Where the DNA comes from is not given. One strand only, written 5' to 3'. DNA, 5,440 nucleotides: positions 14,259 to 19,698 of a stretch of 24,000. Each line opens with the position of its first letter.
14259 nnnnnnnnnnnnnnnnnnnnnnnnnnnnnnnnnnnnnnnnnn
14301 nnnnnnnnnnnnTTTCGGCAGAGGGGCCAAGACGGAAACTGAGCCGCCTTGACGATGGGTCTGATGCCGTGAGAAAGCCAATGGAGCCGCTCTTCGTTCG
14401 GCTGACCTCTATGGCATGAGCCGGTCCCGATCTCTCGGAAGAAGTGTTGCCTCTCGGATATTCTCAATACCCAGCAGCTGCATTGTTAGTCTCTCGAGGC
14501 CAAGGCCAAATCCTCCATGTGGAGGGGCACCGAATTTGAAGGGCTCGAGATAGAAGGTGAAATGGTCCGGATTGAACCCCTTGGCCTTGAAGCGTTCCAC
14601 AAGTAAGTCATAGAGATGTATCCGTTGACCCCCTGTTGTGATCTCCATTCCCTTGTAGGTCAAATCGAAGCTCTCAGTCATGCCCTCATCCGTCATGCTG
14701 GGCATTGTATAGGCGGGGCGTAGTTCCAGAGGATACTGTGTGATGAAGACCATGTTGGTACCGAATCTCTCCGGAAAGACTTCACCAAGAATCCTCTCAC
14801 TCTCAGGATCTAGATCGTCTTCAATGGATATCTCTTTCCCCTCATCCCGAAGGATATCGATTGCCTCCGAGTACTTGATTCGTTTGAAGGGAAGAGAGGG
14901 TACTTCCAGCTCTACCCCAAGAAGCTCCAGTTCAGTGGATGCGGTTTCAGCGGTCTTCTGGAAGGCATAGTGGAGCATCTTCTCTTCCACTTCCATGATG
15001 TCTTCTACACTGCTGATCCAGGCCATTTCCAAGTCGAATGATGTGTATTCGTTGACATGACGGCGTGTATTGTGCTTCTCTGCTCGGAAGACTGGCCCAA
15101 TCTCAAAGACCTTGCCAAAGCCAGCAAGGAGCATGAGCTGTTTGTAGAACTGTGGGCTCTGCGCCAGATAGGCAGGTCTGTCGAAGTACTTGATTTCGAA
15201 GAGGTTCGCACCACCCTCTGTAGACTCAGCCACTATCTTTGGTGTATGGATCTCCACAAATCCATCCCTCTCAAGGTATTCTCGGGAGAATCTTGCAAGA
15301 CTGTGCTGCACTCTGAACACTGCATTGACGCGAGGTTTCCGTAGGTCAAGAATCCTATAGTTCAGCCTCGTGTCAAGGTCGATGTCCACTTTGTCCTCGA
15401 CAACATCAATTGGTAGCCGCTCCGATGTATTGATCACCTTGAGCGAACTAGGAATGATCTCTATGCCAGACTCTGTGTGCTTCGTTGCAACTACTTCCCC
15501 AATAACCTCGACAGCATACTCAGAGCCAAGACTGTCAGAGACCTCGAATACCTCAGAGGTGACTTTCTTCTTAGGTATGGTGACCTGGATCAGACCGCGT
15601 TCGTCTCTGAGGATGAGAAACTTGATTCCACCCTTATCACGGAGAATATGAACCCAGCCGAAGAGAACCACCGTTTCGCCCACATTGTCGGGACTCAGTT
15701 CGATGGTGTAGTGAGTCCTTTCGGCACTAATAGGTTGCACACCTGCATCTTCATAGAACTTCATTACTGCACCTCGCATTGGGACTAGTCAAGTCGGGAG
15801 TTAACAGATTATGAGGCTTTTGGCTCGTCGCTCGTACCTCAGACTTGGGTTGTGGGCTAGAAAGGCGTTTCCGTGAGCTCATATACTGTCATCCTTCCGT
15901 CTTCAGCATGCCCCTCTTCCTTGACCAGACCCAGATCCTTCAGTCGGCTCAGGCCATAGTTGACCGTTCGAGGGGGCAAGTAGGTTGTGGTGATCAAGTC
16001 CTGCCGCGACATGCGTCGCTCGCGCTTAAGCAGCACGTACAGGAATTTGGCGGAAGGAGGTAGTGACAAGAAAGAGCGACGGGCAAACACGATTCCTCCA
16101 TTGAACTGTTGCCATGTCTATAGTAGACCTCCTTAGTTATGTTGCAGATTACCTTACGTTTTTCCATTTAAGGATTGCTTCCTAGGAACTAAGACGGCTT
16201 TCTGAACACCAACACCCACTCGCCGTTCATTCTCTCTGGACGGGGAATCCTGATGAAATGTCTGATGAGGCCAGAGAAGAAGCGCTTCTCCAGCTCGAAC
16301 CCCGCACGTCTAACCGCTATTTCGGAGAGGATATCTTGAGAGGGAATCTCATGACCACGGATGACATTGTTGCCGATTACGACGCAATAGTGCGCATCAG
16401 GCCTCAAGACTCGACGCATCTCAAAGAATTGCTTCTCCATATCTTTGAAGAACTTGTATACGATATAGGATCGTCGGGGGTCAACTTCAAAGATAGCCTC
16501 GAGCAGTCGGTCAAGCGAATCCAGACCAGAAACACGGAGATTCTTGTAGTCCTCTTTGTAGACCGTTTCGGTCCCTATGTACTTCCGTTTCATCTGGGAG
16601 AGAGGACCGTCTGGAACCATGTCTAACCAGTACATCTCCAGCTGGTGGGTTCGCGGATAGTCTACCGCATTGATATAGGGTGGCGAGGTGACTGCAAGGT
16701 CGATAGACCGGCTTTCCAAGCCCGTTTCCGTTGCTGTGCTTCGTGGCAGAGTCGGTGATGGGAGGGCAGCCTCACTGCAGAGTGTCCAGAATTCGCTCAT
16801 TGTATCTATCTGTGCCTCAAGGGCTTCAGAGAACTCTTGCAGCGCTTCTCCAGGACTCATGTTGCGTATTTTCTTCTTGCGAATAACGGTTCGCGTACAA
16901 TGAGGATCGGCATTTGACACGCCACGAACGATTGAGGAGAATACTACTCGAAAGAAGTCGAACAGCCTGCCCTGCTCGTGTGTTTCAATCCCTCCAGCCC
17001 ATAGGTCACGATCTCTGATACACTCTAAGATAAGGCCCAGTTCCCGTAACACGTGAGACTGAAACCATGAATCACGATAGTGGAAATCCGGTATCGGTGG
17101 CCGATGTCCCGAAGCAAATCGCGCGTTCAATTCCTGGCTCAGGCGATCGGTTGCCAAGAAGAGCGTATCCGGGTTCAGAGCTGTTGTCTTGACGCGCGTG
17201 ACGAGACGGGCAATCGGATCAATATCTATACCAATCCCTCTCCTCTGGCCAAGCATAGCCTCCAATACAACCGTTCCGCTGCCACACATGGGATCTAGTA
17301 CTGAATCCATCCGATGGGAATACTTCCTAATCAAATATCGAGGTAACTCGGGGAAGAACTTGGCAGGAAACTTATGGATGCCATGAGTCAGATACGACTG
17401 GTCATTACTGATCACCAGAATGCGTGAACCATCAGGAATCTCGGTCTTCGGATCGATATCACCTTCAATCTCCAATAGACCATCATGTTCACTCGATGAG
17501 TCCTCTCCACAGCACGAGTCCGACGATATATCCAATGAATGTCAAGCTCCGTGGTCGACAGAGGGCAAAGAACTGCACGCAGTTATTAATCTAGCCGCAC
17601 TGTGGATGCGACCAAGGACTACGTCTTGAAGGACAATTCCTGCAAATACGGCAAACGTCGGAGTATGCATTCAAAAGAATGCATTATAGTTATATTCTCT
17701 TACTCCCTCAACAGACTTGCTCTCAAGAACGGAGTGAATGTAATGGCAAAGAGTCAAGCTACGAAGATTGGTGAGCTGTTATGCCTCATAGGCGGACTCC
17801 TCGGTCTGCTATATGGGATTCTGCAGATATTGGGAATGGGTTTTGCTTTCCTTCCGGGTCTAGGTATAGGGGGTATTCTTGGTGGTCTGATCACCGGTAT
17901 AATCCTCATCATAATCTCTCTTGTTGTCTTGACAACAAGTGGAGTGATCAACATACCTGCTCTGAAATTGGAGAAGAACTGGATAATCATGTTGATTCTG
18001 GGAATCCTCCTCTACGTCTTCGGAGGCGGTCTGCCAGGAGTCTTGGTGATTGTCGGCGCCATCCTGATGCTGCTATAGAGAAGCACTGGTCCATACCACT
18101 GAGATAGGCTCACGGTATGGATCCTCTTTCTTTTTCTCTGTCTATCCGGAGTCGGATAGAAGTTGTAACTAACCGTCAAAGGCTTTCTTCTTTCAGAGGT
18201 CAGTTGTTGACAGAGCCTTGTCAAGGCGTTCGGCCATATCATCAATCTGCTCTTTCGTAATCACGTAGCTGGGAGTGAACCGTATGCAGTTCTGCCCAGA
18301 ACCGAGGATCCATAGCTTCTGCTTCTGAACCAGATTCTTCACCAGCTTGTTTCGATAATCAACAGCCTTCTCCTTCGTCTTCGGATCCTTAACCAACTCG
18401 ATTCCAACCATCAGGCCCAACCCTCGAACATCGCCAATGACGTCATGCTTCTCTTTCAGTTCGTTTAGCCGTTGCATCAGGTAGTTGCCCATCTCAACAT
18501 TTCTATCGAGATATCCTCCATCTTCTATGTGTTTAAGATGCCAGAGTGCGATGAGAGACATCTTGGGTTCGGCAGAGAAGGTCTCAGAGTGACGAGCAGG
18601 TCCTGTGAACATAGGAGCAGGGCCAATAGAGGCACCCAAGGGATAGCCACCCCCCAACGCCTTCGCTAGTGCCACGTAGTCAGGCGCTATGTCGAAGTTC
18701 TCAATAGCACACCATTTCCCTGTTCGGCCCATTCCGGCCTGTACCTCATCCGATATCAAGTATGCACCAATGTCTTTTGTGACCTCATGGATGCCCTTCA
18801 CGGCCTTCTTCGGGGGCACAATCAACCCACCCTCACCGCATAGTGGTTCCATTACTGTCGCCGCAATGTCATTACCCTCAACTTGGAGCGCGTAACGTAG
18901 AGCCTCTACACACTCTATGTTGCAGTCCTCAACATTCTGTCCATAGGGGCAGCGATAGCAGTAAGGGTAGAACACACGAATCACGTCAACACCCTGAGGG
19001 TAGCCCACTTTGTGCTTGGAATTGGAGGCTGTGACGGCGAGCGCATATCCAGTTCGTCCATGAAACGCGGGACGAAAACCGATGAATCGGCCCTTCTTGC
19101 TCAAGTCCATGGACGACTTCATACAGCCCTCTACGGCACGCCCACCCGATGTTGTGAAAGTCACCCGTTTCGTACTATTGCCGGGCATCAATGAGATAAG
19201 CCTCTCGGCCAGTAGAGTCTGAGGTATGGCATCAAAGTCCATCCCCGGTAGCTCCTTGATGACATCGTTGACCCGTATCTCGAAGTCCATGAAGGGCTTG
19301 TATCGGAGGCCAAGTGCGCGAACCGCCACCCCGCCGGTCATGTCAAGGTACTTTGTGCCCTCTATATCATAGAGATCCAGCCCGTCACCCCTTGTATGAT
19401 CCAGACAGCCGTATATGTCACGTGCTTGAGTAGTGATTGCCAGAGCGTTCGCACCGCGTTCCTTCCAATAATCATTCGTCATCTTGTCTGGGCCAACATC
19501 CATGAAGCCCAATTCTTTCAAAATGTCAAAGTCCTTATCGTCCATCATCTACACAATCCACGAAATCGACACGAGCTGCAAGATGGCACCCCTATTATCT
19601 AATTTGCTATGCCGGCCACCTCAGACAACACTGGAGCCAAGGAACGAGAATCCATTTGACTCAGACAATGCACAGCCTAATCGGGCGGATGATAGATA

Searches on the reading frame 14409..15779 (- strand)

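Call 4: search_protein_families(library=pfam, proteins=[window:14409-15779:-], max_evalue=0.01)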
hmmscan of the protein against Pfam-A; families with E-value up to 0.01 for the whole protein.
window:14409-15779:- (456 aa): 3 families
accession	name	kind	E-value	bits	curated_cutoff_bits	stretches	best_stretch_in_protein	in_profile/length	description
PF00152.25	tRNA-synt_2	-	1e-90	304.4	25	1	135-450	2-307/308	tRNA synthetases class II (D, K and N)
PF01336.31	tRNA_anti-codon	-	1.9e-12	47.3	27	1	37-116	1-75/75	OB-fold nucleic acid binding domain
PF01409.25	tRNA-synt_2d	-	6.1e-05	23.1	19.8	0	423-443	214-234/246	tRNA synthetases class II core domain (F)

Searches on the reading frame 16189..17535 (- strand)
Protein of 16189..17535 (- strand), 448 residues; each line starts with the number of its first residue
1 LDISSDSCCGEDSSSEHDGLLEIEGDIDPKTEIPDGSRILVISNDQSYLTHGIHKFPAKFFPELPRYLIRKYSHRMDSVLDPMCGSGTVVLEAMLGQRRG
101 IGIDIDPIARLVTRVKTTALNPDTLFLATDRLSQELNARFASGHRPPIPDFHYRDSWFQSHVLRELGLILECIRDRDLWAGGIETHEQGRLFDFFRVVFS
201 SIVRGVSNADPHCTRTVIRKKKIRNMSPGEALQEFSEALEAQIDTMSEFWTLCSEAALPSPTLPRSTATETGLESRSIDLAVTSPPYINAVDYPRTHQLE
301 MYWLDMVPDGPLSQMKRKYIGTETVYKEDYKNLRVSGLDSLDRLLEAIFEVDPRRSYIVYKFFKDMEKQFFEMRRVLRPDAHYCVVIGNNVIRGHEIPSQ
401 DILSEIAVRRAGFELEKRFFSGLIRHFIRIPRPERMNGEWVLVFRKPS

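Call 5: search_protein_families(library=pfam, proteins=[window:16189-17535:-], max_evalue=0.01)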
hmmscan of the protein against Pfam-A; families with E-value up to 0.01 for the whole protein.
window:16189-17535:- (448 aa): 2 families
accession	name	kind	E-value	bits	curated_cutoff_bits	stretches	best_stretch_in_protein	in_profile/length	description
PF01555.25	N6_N4_Mtase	-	1.9e-15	57.8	26.7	1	52-107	159-213/221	DNA methylase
PF01170.24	UPF0020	-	9.4e-06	25.9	22.3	1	77-99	30-52/197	RMKL-like, methyltransferase domain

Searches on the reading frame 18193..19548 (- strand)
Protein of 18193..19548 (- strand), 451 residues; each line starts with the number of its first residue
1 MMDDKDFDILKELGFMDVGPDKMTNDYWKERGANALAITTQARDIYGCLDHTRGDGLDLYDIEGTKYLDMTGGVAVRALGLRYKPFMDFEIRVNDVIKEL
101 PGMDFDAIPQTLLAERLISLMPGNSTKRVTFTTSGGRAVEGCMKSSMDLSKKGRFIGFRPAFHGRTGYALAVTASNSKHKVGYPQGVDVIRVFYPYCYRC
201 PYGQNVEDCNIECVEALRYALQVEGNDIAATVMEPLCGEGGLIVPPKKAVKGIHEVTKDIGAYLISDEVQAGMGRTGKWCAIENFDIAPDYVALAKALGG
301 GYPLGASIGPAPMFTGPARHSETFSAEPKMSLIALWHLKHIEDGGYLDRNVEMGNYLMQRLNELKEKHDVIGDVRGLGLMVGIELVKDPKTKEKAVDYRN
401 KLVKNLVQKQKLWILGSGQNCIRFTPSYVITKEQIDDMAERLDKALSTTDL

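Call 5: search_protein_families(library=pfam, proteins=[window:18193-19548:-], max_evalue=0.01)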
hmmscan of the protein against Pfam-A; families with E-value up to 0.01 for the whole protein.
window:18193-19548:- (451 aa): 1 family
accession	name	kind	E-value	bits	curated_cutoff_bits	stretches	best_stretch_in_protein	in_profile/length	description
PF00202.27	Aminotran_3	-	3.8e-82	276.6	30.5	1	49-446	11-403/403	Aminotransferase class-III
